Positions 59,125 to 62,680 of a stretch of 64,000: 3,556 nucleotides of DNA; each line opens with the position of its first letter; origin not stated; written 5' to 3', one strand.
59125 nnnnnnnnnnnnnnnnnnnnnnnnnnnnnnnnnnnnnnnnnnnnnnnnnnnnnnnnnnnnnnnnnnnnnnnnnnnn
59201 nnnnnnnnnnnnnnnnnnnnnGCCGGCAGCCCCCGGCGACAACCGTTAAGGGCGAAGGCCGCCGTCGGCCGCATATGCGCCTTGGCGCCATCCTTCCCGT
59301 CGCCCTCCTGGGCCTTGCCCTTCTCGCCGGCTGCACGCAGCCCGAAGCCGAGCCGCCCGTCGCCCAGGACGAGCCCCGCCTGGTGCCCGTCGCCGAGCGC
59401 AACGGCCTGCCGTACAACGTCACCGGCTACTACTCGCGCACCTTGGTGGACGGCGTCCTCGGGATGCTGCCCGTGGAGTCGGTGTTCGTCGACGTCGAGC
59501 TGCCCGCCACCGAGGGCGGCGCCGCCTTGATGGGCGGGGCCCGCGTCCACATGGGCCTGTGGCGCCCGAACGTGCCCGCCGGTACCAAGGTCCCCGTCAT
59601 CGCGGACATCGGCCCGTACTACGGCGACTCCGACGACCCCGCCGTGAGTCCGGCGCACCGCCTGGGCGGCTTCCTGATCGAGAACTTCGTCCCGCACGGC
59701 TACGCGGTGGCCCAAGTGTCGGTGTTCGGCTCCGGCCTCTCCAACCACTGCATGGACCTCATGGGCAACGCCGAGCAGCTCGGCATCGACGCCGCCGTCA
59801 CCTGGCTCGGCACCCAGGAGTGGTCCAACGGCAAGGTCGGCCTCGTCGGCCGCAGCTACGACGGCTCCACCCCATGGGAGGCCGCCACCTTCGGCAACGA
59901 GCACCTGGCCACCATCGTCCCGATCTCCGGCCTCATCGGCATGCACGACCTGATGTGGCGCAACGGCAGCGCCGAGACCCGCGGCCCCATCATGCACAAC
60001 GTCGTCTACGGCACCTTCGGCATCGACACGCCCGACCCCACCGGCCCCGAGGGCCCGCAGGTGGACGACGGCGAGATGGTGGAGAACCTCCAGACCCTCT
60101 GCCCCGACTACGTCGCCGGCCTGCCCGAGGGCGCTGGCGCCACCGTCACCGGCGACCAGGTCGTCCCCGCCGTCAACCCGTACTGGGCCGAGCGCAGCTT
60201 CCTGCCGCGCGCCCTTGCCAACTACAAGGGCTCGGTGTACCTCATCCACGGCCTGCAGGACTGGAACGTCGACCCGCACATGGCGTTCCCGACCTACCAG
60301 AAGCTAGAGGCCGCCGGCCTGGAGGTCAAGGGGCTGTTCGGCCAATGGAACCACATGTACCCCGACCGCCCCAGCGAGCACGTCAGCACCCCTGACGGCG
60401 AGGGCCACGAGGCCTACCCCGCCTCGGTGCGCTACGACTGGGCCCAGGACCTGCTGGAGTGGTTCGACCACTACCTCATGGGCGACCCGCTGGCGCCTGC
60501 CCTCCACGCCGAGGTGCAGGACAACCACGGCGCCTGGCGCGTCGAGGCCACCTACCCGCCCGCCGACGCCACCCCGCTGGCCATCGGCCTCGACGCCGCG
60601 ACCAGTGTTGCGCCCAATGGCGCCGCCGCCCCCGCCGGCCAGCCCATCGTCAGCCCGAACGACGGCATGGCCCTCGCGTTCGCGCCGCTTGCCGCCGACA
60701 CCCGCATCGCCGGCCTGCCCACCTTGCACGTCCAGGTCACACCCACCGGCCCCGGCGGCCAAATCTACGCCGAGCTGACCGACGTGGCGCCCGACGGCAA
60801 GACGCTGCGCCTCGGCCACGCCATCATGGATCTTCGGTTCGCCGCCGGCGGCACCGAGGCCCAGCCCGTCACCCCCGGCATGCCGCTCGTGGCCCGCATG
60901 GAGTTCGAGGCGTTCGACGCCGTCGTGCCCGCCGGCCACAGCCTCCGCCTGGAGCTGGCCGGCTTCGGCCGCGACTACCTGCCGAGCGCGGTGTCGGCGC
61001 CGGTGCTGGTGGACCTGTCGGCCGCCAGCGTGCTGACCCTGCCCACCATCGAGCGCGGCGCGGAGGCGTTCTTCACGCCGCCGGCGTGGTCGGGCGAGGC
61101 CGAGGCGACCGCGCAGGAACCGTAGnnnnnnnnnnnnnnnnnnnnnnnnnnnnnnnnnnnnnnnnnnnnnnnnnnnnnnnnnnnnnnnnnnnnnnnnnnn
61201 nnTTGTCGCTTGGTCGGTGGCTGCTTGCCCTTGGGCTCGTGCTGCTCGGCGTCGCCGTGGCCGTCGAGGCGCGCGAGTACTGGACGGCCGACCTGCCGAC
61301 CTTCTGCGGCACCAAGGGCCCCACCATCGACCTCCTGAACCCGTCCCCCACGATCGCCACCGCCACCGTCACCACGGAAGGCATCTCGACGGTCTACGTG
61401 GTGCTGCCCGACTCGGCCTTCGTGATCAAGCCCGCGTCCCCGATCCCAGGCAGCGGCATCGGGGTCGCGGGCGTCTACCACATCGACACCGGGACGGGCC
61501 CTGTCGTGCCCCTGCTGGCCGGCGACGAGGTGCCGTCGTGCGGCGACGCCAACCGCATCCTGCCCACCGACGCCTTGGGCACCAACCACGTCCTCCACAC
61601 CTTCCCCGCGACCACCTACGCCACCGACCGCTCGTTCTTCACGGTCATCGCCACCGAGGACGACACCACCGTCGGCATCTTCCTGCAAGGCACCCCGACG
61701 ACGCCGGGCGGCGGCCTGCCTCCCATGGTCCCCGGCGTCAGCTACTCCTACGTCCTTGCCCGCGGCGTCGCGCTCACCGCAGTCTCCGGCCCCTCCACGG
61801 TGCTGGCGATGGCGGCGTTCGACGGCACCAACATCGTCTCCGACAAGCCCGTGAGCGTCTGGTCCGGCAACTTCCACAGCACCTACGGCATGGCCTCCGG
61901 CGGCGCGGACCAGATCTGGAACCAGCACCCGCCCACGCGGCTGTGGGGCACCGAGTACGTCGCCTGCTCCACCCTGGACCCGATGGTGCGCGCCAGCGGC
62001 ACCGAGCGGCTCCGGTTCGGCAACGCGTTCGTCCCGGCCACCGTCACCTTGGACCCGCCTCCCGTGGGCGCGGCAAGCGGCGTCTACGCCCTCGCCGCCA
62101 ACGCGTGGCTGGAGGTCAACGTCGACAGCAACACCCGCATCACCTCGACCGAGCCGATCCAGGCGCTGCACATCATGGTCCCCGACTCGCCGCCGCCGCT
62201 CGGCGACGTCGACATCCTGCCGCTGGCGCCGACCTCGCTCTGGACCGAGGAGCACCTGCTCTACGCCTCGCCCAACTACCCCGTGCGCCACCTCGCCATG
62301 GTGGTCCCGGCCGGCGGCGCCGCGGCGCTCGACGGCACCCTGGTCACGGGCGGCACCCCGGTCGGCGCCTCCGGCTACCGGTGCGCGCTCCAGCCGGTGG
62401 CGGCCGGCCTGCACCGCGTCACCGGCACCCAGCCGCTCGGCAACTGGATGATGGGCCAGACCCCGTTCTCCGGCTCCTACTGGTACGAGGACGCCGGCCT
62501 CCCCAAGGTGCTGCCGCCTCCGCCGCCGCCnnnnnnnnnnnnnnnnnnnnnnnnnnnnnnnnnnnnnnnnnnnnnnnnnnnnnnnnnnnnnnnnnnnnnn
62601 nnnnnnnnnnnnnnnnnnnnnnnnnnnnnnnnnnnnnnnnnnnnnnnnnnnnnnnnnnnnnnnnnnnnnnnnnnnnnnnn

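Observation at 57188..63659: Surface-protein pair bracketing an S15-family peptidase lipoprotein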

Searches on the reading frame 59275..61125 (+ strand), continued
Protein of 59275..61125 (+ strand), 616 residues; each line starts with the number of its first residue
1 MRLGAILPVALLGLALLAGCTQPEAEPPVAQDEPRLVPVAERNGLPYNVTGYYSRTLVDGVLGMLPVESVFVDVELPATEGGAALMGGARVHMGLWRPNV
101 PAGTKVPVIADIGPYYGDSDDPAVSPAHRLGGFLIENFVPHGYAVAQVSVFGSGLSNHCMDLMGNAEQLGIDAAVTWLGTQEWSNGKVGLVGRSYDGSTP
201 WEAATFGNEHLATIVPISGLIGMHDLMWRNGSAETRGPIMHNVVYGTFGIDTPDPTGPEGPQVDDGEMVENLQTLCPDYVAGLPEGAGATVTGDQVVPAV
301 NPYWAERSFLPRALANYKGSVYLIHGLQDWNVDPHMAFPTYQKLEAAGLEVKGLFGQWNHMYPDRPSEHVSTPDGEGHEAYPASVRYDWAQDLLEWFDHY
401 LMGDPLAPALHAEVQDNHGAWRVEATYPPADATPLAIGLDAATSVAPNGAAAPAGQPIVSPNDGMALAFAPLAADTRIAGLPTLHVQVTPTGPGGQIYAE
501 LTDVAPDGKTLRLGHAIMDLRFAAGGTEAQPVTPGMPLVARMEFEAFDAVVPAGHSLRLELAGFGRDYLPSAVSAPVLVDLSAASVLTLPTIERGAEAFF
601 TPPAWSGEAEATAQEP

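Call 47: predict_structure(alignment_id=A1)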
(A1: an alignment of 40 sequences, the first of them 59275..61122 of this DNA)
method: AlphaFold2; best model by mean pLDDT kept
length: 616 residues; sequences in the alignment: 40
mean_pLDDT: 85.2   pTM: 0.86
mean pLDDT of the five models: 85.2, 84.0, 82.8, 82.4, 80.5
residues with pLDDT >= 90: 355; 70-90: 152; 50-70: 81; < 50: 28
segments of 3 or more residues with pLDDT < 50: 19-21, 23-32, 258-260, 608-616
pLDDT, mean of each block of 10 residues (from residue 1): 66 63 45 73 91 92 97 93 88 96 98 63 74 95 94 83 89 98 98 83 95 94 77 71 61 52 57 72 79 61 84 96 92 80 96 95 91 89 95 98 96 96 95 97 73 75 93 97 96 95 95 93 83 95 93 98 89 92 97 94 70 38
secondary structure, 60 per line:
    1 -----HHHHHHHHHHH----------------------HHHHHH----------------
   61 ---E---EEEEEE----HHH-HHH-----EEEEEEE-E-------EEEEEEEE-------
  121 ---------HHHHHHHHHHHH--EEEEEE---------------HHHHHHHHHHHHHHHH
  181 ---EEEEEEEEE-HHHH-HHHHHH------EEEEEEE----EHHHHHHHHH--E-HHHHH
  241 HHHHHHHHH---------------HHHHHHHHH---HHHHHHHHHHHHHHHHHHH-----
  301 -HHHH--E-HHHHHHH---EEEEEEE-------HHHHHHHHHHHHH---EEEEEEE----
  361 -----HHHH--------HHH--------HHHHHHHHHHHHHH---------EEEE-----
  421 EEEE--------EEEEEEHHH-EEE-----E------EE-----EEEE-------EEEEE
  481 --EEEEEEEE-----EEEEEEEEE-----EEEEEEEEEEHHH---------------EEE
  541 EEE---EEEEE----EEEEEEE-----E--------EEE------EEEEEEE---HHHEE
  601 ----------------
elements in order: H6-16 H39-44 E68-73 E90-96 E106-113 H130-141 E144-149 H165-180 E184-192 H194-197 H199-204 E211-217 H223-231 H236-249 H265-273 H277-295 H302-305 H310-316 E320-326 H334-346 E350-356 H366-369 H389-402 E412-415 E421-424 E433-438 E443-445 E465-468 E476-480 E483-490 E496-504 E510-519 E538-543 E547-551 E556-562 E577-579 E586-592

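Call 51: fold_search(model_id=the predicted structure, library=pdb)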
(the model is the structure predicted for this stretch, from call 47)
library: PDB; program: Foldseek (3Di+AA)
matches with E <= 10: 1876; with E <= 0.001: 739
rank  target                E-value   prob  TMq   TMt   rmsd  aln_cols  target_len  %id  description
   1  3i2h                  3.3e-28  1.00  0.64  0.68   5.8       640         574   18  Cocaine Esterase with mutation L169K, bound to DTT adduct (released 2010-06-16)
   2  1lns                  5.5e-28  1.00  0.64  0.53   7.4       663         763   15  Crystal Structure Analysis of the X-Prolyl Dipeptidyl Aminopeptidase From Lactococcus lactis (released 2002-11-06)
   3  1l7r                  8.9e-28  1.00  0.62  0.67   6.8       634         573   19  Tyr44Phe Mutant of Bacterial Cocaine Esterase cocE (released 2003-02-11)
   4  6nff                  9.4e-28  1.00  0.66  0.52   7.9       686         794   15  Structure of X-prolyl dipeptidyl aminopeptidase from Lactobacillus helveticus (released 2019-10-02)
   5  9k48                  1.3e-27  1.00  0.64  0.68   6.0       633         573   18  Bacetrial Cocaine Esterase with mutations T172R/G173Q/V116K/S117A/A51K (released 2024-12-18)
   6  3pui                  1.3e-27  1.00  0.63  0.67   6.7       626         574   18  Cocaine Esterase with mutations G4C, S10C (released 2011-09-21)
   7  7f65                  1.5e-27  1.00  0.63  0.67   6.3       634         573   18  Bacetrial Cocaine Esterase with mutations T172R/G173Q/V116K/S117A/A51L, bound to benzoic acid (released 2021-09-15)
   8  3i2j                  1.9e-27  1.00  0.61  0.65   8.6       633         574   18  Cocaine Esterase, wild type, without a ligand (released 2010-06-16)
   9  8yzn                  2.0e-27  1.00  0.59  0.71   6.1       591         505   17  Crystal structural analysis of PaL (released 2024-04-17)
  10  3i2i                  2.3e-27  1.00  0.63  0.67   6.2       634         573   18  Cocaine Esterase with mutation T172R, bound to DTT adduct (released 2010-06-16)
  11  8yzo                  3.4e-27  1.00  0.59  0.70   6.3       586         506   16  Crystal structural analysis of PaL mutant L297M (released 2024-04-17)
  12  1l7q                  3.7e-27  1.00  0.63  0.67   6.8       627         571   19  Ser117Ala Mutant of Bacterial Cocaine Esterase cocE (released 2003-02-11)
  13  3ida                  5.2e-27  1.00  0.63  0.67   8.0       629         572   17  Thermostable Cocaine Esterase with mutations L169K and G173Q, bound to DTT adduct (released 2010-03-02)
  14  3i2f                  5.9e-27  1.00  0.65  0.69   5.9       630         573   18  Cocaine Esterase with mutations T172R / G173Q, bound to DTT adduct (released 2010-06-16)
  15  3i2g                  6.2e-27  1.00  0.64  0.69   6.1       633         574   17  Cocaine Esterase with mutation G173Q, bound to DTT adduct (released 2010-06-16)
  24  4pf1_B                5.2e-25  1.00  0.59  0.60   8.3       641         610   15  Crystal structure of aminopeptidase from marine sediment archaeon Thaumarchaeota archaeon (released 2014-06-11)
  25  4pf1_A                1.2e-24  1.00  0.57  0.58   8.2       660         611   14  Crystal structure of aminopeptidase from marine sediment archaeon Thaumarchaeota archaeon (released 2014-06-11)
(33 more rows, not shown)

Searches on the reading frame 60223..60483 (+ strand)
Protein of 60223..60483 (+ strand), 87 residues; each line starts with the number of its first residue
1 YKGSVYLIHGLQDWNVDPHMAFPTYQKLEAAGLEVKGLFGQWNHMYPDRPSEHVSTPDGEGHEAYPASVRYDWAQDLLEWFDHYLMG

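Call 60: search_solved_structures(query=window:60223-60483:+, max_evalue=10, show_alignments=5)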
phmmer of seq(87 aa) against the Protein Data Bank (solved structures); distinct sequences matched with E-value up to 10: 2.
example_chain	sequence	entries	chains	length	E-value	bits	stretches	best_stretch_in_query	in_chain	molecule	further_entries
1lns_A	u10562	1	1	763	0.018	18.6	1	2-29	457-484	X-PROLYL DIPEPTIDYL AMINOPEPTIDASE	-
7wwh_A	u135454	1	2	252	0.67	13.6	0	1-44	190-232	Alpha/beta hydrolase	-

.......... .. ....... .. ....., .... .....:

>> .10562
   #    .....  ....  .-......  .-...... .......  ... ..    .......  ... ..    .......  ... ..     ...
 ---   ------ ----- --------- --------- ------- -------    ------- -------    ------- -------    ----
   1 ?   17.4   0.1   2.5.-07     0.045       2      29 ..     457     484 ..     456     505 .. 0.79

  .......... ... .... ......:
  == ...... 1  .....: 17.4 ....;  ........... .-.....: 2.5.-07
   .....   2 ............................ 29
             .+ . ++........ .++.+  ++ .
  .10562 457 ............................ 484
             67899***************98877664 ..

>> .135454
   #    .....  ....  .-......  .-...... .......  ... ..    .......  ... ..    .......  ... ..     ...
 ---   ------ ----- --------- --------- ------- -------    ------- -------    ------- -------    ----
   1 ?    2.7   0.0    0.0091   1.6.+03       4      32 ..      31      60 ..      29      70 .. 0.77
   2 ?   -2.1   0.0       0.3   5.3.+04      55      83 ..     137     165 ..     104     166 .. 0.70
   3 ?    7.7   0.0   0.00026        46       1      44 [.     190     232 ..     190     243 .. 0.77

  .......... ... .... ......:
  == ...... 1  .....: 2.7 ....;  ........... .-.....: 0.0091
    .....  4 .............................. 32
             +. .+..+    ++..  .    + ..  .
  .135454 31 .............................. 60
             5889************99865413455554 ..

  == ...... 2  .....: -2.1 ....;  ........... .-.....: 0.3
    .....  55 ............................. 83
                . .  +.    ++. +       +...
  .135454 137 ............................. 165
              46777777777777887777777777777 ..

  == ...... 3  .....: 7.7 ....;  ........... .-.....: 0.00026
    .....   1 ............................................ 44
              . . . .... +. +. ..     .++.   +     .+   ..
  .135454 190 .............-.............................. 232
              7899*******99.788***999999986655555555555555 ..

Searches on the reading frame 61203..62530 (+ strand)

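Call 62: search_solved_structures(query=window:61203-62530:+, max_evalue=1, show_alignments=1)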
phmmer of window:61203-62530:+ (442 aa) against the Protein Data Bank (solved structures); distinct sequences matched with E-value up to 1: 0.
